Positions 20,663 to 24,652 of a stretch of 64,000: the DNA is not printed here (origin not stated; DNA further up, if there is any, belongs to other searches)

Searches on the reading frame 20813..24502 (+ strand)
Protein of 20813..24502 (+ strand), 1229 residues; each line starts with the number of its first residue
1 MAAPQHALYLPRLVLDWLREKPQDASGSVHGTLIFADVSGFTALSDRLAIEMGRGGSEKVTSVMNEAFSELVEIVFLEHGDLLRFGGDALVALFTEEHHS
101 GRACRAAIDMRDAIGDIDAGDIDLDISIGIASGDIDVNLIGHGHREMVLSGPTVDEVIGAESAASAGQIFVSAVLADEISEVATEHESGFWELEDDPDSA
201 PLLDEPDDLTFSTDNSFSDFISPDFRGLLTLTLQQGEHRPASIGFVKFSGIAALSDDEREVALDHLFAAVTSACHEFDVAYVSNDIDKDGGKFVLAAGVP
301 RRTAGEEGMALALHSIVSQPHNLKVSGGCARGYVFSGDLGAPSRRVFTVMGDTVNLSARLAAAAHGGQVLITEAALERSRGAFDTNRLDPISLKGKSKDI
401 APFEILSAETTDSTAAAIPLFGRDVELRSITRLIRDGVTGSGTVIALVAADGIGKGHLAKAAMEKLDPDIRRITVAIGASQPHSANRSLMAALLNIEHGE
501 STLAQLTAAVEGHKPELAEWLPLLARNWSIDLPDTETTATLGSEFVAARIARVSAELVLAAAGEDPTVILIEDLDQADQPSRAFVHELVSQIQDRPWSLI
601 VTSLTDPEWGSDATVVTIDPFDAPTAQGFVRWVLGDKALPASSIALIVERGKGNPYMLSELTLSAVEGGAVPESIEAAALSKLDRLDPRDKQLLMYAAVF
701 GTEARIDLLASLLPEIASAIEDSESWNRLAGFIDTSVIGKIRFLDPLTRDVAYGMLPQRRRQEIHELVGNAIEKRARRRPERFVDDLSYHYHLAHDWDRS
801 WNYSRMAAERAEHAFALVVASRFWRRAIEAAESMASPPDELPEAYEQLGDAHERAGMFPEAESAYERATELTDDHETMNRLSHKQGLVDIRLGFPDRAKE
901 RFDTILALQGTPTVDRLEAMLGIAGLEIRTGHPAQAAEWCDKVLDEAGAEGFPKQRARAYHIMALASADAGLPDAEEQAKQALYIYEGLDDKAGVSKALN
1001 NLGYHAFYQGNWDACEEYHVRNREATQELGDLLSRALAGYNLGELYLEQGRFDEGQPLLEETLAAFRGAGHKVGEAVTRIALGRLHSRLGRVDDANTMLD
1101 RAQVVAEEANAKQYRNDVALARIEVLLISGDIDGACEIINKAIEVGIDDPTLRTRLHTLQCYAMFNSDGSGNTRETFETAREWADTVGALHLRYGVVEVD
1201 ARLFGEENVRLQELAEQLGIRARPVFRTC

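Call 19: search_protein_families(library=pfam, proteins=[window:20813-24502:+], max_evalue=0.00001)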
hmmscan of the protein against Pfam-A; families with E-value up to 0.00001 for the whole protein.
window:20813-24502:+ (1229 aa): 12 families
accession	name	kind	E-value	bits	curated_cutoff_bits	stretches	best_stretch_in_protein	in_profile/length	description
PF13424.12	TPR_12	-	4e-22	78.6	30.1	1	1040-1102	6-71/77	Tetratricopeptide repeat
PF00211.25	Guanylate_cyc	-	1.3e-19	70.9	21.9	2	32-174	10-150/183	Adenylate and Guanylate cyclase catalytic domain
PF07719.23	TPR_2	-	2.9e-14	52.4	27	0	842-874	1-33/34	Tetratricopeptide repeat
PF13191.12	AAA_16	-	3.5e-14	54.1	32.6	1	419-596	1-163/167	AAA ATPase domain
PF13432.12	TPR_16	-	1.3e-13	51.6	32.7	0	884-947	2-61/65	Tetratricopeptide repeat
PF17874.7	TPR_MalT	-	1.3e-12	48.1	45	1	928-1145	12-231/336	MalT-like TPR region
PF00515.34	TPR_1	-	3.4e-10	39.7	27.8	0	842-871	1-30/34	Tetratricopeptide repeat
PF13428.12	TPR_14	-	3.5e-09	36.9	23.5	0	842-877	1-37/44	Tetratricopeptide repeat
PF13181.12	TPR_8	-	1e-07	32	25.7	0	843-874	2-33/34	Tetratricopeptide repeat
PF14559.12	TPR_19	-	1.4e-07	32.2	25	0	1047-1103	2-52/68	Tetratricopeptide repeat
PF07721.20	TPR_4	-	5.4e-07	30.1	27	0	1037-1061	2-26/26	Tetratricopeptide repeat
PF13176.12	TPR_7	-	2.8e-06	27.4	27.9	0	844-873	1-32/36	Tetratricopeptide repeat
